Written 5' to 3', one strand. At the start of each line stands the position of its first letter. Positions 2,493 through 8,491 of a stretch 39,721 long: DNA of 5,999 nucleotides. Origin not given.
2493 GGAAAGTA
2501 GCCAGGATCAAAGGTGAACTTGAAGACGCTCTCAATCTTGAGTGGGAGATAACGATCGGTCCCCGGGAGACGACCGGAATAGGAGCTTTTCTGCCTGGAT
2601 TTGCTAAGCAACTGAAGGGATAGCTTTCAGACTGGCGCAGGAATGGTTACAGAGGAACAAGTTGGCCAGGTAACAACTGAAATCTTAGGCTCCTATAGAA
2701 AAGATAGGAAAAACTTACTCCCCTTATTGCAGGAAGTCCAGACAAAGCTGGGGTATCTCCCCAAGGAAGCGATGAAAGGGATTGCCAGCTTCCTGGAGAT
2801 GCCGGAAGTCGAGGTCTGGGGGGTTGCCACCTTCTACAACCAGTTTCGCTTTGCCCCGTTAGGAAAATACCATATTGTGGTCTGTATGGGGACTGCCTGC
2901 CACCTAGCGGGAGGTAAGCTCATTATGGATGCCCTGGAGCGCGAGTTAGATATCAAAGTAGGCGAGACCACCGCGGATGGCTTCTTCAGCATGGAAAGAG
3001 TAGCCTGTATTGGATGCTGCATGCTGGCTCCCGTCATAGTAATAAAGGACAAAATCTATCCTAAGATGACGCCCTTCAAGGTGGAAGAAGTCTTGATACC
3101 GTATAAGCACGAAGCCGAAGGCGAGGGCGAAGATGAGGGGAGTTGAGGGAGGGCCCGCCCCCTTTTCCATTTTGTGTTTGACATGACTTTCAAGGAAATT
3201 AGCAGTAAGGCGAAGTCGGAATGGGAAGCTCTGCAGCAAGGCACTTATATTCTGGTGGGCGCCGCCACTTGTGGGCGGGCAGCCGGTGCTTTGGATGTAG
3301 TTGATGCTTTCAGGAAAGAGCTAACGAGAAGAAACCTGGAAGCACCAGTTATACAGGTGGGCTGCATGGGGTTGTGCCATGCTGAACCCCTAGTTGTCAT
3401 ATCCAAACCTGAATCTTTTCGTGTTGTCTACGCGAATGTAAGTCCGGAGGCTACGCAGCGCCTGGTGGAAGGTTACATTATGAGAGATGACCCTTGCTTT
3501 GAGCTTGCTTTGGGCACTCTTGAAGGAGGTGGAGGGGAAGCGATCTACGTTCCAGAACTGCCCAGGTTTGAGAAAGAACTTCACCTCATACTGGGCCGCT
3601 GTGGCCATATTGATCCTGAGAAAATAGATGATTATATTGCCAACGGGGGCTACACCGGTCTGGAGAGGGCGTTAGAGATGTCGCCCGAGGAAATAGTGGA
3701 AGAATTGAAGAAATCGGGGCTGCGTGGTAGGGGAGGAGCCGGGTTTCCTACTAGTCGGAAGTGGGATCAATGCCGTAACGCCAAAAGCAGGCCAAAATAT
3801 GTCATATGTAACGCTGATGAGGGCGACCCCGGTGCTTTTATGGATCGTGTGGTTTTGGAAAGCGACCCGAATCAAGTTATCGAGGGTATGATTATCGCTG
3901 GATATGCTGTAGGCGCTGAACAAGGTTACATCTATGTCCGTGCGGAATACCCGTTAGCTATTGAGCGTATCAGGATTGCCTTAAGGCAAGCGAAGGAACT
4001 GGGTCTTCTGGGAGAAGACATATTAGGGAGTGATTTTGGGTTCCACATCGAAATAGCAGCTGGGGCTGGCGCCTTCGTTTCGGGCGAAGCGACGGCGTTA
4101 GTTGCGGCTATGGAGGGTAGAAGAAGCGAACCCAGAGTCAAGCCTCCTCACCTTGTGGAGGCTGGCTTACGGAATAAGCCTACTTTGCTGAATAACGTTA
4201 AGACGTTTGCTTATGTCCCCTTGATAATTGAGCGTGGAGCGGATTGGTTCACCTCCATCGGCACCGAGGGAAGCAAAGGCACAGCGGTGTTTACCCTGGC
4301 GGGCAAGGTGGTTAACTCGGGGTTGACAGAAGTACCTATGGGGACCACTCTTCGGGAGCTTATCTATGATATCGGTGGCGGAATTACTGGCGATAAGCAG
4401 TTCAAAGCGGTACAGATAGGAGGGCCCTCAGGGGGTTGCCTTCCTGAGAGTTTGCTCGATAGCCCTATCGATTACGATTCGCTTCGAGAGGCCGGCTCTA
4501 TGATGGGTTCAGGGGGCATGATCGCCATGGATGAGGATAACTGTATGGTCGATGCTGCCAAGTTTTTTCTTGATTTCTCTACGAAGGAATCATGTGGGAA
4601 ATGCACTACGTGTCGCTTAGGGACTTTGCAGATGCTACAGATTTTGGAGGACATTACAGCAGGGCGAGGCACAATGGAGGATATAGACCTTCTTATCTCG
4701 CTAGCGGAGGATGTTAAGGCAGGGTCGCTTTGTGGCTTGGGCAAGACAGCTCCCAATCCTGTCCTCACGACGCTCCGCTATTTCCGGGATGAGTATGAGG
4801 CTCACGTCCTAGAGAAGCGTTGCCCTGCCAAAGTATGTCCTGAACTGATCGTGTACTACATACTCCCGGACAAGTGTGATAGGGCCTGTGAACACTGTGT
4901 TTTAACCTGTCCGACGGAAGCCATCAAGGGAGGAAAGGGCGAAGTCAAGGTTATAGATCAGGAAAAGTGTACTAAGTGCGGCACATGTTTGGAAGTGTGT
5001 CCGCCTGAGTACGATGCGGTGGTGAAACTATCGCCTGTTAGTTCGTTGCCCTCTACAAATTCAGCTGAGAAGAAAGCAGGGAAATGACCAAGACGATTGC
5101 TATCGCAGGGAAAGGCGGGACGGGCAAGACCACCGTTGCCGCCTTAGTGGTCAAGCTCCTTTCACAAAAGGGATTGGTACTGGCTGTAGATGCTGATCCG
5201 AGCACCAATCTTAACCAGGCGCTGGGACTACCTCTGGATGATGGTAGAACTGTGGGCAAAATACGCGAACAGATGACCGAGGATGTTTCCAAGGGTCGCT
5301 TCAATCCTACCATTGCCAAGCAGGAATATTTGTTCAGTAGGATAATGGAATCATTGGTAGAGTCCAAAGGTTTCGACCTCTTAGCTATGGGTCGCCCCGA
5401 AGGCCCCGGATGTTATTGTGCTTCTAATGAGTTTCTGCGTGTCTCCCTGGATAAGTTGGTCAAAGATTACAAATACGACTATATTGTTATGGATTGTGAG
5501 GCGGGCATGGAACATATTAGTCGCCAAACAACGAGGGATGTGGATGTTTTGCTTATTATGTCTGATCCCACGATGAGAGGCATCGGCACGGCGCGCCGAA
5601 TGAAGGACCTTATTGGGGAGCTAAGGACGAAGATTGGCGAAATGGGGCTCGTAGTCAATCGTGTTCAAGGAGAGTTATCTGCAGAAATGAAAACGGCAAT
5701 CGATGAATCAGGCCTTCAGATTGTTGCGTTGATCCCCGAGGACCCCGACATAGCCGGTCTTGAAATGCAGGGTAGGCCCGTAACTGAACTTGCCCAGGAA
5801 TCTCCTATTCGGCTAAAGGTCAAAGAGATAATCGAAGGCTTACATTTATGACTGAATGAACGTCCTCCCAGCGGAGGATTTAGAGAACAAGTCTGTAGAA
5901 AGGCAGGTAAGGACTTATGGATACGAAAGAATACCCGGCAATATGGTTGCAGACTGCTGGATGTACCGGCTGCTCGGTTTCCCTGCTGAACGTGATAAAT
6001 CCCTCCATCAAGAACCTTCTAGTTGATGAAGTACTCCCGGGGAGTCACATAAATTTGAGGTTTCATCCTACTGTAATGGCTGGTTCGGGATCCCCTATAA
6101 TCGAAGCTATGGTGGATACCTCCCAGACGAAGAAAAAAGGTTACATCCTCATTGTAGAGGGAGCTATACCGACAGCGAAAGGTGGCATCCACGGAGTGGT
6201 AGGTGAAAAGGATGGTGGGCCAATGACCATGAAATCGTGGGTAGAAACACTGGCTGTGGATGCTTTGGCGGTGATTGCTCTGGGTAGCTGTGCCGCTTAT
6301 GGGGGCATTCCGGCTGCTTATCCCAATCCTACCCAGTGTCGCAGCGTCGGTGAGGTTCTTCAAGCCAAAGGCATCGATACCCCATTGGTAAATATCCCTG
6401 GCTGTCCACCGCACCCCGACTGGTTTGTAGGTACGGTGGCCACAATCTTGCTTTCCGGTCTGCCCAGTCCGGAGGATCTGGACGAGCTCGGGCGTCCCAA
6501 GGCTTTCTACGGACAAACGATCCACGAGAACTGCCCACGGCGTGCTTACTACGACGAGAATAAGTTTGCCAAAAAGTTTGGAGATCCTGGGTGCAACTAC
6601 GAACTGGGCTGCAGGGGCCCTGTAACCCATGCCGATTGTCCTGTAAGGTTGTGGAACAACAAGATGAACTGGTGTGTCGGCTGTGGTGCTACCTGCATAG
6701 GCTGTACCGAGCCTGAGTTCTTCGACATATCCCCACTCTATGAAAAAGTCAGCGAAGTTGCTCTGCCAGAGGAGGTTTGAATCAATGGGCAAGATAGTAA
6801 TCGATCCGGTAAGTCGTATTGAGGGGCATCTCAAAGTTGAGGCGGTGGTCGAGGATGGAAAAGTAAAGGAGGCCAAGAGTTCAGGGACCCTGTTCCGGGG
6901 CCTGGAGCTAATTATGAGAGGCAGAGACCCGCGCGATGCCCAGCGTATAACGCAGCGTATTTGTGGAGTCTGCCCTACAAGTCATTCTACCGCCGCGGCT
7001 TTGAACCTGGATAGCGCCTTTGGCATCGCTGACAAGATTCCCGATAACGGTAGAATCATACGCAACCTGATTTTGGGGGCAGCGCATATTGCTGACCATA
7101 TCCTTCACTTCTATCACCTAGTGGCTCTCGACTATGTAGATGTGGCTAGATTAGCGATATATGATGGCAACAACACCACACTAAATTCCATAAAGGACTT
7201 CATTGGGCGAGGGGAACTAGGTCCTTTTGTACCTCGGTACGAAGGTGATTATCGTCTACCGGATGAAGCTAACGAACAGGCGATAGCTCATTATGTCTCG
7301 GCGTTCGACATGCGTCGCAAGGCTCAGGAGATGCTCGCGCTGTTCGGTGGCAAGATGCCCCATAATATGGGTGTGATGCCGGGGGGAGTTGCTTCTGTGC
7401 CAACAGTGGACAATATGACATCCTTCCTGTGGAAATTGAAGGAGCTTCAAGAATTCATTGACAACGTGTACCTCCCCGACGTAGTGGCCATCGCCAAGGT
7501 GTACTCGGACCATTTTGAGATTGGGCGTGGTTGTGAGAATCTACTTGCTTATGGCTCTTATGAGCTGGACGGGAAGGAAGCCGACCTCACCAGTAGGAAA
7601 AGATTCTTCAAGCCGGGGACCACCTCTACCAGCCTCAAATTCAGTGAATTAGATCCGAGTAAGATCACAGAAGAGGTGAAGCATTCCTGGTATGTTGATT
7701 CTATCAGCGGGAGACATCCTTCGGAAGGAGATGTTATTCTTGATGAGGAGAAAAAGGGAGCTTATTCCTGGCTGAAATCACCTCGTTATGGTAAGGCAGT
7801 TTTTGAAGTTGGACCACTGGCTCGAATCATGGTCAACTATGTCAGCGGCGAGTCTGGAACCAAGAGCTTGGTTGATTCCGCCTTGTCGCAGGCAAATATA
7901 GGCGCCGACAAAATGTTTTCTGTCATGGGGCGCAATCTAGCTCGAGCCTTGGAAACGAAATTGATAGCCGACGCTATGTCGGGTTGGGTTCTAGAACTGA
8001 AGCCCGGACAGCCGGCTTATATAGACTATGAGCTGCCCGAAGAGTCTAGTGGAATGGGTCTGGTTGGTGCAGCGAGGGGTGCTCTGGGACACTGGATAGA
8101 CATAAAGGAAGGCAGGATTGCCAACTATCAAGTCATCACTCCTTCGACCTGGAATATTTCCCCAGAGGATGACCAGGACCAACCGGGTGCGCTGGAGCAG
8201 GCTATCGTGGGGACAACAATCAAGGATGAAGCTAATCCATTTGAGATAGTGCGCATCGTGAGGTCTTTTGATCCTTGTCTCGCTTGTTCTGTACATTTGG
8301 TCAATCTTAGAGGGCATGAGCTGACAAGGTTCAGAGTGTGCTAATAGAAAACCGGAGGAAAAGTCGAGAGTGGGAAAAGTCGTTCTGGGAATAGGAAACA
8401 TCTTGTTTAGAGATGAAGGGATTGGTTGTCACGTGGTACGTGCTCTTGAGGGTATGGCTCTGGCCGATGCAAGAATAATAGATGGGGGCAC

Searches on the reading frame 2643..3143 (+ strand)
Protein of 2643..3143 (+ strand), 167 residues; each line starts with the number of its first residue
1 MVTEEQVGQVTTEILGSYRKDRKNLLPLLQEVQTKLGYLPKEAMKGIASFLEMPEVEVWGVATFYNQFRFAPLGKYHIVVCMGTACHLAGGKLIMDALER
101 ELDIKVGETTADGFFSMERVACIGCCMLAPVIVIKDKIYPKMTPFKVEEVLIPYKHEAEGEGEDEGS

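Call 7: search_protein_families(library=pfam, proteins=[window:2643-3143:+], max_evalue=0.00001)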
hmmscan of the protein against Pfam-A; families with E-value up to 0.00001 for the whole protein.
window:2643-3143:+ (167 aa): 1 family
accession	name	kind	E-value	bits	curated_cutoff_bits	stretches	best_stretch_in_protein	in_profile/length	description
PF01257.25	2Fe-2S_thioredx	-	1.7e-50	171.1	24.8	1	12-152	2-142/145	Thioredoxin-like [2Fe-2S] ferredoxin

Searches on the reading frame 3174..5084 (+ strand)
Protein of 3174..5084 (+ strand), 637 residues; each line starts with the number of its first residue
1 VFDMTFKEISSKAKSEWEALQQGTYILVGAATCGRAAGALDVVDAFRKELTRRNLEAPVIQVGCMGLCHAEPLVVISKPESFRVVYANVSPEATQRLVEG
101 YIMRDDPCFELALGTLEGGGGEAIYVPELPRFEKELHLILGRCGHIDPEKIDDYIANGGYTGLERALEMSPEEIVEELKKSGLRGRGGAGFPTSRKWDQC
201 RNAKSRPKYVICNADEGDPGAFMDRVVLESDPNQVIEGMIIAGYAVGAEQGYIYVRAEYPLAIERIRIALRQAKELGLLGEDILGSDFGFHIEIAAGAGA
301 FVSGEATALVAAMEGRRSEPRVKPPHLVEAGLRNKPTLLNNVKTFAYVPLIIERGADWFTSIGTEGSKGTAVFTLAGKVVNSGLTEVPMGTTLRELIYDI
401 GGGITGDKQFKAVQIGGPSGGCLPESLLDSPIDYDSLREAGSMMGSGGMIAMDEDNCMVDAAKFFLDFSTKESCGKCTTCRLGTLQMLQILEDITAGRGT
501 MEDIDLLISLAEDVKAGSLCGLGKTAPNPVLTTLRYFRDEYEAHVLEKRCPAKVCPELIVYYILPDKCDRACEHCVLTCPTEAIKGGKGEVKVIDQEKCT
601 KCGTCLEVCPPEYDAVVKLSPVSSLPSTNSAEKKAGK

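Call 7: search_protein_families(library=pfam, proteins=[window:3174-5084:+], max_evalue=0.00001)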
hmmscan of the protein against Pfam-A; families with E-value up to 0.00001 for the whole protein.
window:3174-5084:+ (637 aa): 5 families
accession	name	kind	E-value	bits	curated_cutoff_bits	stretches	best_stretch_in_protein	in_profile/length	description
PF01512.22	Complex1_51K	-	4.2e-46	157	31.2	1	179-349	2-149/150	Nuo51 FMN-binding domain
PF10589.14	NADH_4Fe-4S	-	1.6e-33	114.9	23.5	1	460-544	1-85/85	NADH-ubiquinone oxidoreductase-F iron-sulfur binding region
PF13237.11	Fer4_10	-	2.5e-06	27.8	25.5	1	562-610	3-53/53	4Fe-4S dicluster domain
PF10531.15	SLBB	-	3.5e-06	27.2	27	1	372-421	1-53/55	SLBB domain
PF14697.11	Fer4_21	-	5.2e-06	26.9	35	1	571-610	10-52/59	4Fe-4S dicluster domain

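Call 35: search_solved_structures(query=window:3174-5084:+, max_evalue=1e-60)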
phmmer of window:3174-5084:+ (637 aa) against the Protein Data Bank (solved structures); distinct sequences matched with E-value up to 1e-60: 61 (the best 60 are shown).
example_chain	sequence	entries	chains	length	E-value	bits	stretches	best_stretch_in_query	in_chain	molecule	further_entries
7t2r_B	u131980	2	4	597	1e-218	731.2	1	25-610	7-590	NiFe hydrogenase subunit B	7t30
9bov_B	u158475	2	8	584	4.2e-217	725.9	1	26-609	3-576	NADH dehydrogenase (Quinone)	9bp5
9n5u_B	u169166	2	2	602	8.1e-215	718.3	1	26-610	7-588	NfnB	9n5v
8oh5_B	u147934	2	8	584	3.3e-208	696.5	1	26-610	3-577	NAD-reducing hydrogenase subunit HoxF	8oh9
7q4v_B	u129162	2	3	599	4.7e-207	692.7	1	26-610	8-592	Iron hydrogenase HydB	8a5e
8a6t_B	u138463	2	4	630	4.9e-197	659.6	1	52-611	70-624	Electron bifurcating hydrogenase subunit HydB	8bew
7q4w_B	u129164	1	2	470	3.6e-189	633.6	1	151-610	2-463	Iron hydrogenase HydB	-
9mqx_B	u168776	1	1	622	2.9e-184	617.4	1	30-612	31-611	NADH:ubiquinone oxidoreductase, NADH-binding (51 kD) subunit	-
7p5h_B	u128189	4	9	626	4.6e-182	610.1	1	6-611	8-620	Fe-hydrogenase, subunit beta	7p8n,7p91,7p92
6vw7_B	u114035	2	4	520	2e-125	423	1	26-541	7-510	NAD-dependent formate dehydrogenase beta subunit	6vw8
2fug_1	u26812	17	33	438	5.8e-114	385.2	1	130-550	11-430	NADH-quinone oxidoreductase chain 1 | NADH-QUINONE OXIDOREDUCTASE SUBUNIT 1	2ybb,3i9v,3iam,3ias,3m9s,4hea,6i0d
9fii_B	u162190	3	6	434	4.8e-110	372.2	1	127-544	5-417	NADH-quinone oxidoreductase subunit F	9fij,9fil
6hl2_B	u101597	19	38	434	1.7e-109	370.4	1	127-544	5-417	NADH-quinone oxidoreductase subunit F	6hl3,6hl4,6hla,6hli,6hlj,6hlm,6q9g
7q5y_C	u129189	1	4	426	1.7e-109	370.4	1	127-544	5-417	NADH-quinone oxidoreductase subunit F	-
6q9c_B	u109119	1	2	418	2.8e-109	369.7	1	127-543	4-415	NADH-quinone oxidoreductase subunit F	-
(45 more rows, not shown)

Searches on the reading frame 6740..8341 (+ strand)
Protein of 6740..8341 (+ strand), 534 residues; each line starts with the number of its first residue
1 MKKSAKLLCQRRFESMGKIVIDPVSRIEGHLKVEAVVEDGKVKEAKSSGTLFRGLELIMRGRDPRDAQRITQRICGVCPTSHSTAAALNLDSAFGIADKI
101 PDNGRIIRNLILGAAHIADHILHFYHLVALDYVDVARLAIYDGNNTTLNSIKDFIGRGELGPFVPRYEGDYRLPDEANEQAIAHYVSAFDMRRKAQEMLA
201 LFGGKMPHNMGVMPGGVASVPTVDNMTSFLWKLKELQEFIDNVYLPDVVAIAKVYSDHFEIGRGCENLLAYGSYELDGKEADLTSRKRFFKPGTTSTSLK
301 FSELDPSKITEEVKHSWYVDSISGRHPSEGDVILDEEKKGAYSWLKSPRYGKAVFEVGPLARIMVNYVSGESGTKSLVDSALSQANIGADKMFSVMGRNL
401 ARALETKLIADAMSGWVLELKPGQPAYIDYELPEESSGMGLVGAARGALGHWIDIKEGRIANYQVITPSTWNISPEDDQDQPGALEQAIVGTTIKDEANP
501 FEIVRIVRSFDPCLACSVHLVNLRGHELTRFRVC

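Call 6: search_protein_families(library=pfam, proteins=[window:6740-8341:+], max_evalue=0.00001)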
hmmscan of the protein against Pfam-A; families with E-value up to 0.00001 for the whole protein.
window:6740-8341:+ (534 aa): 1 family
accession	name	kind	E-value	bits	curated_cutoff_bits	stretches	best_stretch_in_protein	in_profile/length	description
PF00374.24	NiFeSe_Hases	-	3.4e-153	511.7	25.8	1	53-519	1-508/508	Nickel-dependent hydrogenase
